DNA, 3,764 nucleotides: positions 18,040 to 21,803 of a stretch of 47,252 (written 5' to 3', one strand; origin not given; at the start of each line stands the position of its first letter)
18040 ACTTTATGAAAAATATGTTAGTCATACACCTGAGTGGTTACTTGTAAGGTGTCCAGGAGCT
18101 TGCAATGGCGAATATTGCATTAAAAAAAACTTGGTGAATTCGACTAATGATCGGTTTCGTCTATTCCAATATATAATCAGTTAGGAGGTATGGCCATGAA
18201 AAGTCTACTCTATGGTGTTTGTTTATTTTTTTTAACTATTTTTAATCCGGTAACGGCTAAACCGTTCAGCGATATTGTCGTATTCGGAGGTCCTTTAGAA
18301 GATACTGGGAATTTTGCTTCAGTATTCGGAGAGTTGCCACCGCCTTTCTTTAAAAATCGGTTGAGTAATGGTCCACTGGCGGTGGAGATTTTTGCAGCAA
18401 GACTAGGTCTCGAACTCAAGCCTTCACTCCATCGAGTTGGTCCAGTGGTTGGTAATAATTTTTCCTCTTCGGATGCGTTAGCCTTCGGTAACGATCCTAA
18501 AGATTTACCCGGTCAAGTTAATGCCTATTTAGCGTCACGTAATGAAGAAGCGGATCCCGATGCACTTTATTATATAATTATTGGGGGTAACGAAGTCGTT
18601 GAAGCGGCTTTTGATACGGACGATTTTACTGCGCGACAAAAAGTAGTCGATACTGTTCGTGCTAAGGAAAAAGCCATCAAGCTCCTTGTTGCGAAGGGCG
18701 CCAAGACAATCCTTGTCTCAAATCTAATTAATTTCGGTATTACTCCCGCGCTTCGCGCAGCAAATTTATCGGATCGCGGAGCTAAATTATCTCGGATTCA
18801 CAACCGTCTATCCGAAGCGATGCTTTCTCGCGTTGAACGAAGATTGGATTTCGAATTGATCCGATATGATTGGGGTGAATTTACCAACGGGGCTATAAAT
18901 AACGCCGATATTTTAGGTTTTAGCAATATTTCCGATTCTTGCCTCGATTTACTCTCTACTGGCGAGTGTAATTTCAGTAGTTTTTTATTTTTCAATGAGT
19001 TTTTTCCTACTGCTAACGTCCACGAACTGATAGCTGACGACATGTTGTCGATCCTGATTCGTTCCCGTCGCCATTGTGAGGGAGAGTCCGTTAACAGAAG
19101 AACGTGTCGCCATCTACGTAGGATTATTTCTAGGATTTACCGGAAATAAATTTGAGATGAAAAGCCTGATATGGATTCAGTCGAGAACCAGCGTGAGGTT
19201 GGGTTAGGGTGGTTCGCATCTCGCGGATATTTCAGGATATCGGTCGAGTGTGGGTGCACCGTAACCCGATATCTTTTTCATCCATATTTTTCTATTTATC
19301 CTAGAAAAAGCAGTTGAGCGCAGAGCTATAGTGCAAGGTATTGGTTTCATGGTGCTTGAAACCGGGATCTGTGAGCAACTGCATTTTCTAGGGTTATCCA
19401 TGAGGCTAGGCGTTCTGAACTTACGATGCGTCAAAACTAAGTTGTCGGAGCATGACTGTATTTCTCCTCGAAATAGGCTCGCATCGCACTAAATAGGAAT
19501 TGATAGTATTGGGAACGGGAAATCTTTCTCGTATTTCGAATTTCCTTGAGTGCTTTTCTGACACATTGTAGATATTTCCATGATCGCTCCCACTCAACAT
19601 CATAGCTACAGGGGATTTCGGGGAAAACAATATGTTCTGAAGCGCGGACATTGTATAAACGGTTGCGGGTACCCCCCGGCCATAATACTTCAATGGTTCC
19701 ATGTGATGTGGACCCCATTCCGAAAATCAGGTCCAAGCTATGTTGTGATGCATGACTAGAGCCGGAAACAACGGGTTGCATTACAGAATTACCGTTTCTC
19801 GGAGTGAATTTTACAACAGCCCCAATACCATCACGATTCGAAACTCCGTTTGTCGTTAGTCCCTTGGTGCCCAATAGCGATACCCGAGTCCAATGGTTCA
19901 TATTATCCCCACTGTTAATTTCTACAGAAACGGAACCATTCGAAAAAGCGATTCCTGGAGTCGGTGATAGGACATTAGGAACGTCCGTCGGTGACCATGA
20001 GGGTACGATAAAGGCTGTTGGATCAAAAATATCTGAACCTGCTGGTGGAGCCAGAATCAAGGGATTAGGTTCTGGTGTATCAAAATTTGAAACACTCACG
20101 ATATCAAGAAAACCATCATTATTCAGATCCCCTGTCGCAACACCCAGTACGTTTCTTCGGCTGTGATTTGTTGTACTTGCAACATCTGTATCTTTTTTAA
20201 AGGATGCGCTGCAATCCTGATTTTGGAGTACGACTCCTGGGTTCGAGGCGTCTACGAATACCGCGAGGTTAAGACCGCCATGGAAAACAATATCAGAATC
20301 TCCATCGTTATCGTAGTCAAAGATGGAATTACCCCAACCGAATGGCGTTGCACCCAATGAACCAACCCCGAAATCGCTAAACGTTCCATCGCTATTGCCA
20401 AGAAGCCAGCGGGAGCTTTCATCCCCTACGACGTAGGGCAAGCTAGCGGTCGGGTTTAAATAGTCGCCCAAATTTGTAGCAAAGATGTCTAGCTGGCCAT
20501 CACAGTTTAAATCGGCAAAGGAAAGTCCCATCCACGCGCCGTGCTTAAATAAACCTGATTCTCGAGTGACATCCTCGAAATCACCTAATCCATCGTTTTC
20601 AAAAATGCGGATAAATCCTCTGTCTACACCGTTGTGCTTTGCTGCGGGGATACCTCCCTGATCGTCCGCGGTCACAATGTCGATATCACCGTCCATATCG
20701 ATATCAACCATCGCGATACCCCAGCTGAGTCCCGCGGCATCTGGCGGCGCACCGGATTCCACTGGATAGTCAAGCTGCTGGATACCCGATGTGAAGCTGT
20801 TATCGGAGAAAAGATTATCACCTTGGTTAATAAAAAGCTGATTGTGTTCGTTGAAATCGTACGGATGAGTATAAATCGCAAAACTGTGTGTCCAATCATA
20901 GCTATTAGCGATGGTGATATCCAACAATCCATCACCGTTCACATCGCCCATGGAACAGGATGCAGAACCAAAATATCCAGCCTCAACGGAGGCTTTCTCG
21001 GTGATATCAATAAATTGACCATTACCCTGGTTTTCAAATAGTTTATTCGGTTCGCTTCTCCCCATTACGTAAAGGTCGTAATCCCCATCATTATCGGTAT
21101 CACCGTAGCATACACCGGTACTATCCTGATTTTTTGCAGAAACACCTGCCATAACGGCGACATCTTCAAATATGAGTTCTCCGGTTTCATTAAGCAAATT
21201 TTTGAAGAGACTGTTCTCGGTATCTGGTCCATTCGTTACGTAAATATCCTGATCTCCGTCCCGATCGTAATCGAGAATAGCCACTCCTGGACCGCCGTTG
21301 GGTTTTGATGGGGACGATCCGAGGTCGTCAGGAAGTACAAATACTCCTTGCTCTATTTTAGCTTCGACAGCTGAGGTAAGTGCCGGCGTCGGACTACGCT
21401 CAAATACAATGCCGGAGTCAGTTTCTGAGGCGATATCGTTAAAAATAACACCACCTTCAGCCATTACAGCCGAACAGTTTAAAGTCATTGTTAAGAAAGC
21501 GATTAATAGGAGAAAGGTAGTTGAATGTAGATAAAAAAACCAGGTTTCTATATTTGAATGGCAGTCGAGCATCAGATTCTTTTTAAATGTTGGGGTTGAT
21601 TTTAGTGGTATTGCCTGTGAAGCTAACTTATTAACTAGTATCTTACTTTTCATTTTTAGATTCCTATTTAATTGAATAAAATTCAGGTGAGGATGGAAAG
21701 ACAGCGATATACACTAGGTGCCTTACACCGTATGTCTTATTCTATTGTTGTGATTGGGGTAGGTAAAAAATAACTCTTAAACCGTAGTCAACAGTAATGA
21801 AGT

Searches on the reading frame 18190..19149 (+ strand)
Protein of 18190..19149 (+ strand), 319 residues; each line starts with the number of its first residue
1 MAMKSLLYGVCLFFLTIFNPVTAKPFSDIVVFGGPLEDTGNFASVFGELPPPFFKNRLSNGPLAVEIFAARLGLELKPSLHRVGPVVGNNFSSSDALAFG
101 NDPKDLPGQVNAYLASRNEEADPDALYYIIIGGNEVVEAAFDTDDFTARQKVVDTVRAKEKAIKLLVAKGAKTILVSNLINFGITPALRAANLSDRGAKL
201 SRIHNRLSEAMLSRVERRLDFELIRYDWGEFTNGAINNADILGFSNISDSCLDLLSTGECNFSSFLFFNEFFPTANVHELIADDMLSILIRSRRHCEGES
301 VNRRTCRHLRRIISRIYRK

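Call 5: search_protein_families(library=pfam, proteins=[window:18190-19149:+])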
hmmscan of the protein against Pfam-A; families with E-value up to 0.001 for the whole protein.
window:18190-19149:+ (319 aa): 1 family
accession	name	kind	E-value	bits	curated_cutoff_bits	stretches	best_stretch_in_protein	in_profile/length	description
PF00657.28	Lipase_GDSL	-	1.1e-09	39.1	23.6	1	29-284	1-207/208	GDSL-like Lipase/Acylhydrolase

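Call 6: search_protein_families(library=ncbifam, proteins=[window:18190-19149:+])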
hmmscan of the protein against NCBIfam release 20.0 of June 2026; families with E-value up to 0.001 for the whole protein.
window:18190-19149:+ (319 aa): 3 families
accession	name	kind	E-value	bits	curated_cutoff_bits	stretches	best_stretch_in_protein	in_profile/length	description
NF045906.1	LysophlipPlaALeg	equivalog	1.5e-35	122.8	450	1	9-256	7-248/305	GDSL family lysophospholipase PlaA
NF041609.1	esterase_EstP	equivalog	1.5e-16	59.9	1000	1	111-289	145-327/642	esterase EstP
NF045907.1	LplActasePlaCLeg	equivalog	1.9e-16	59.9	700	1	108-254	195-344/429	lysophospholipase/glycerophospholipid:cholesterol acyltransferase PlaC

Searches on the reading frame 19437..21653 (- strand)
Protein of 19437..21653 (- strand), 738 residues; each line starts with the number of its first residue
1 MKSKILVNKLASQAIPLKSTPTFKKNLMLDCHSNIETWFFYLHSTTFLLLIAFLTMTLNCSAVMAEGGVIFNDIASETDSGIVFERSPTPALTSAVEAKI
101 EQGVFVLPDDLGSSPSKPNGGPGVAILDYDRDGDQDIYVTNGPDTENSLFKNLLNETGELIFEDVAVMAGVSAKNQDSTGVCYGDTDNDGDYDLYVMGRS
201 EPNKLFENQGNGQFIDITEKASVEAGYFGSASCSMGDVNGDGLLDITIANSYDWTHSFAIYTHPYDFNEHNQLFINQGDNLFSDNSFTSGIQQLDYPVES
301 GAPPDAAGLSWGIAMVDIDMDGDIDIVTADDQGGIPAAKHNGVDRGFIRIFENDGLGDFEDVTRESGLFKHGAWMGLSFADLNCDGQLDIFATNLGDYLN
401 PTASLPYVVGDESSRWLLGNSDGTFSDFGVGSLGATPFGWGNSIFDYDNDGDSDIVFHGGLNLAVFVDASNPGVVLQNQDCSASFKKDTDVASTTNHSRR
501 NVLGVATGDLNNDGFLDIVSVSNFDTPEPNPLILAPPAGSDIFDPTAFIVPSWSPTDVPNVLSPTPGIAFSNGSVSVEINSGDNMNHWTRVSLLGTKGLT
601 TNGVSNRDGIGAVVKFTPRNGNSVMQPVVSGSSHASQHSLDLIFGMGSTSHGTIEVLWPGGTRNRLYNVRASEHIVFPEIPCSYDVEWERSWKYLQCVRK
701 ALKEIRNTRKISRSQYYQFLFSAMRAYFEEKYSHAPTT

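Call 5: search_protein_families(library=pfam, proteins=[window:19437-21653:-])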
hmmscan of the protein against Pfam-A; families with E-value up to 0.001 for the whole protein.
window:19437-21653:- (738 aa): 3 families
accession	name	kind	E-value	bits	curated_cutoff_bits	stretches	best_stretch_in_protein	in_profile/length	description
PF13517.12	FG-GAP_3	-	3.3e-36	124.1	26.9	5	185-246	1-59/61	FG-GAP-like repeat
PF07593.17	UnbV_ASPIC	-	2e-12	47.2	23.4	1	609-673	1-65/68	ASPIC and UnbV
PF01839.29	FG-GAP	-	9.7e-12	45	22.1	0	234-252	6-24/37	FG-GAP repeat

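Call 6: search_protein_families(library=ncbifam, proteins=[window:19437-21653:-])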
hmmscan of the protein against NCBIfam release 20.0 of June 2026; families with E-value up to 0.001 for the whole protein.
window:19437-21653:- (738 aa): 0 families
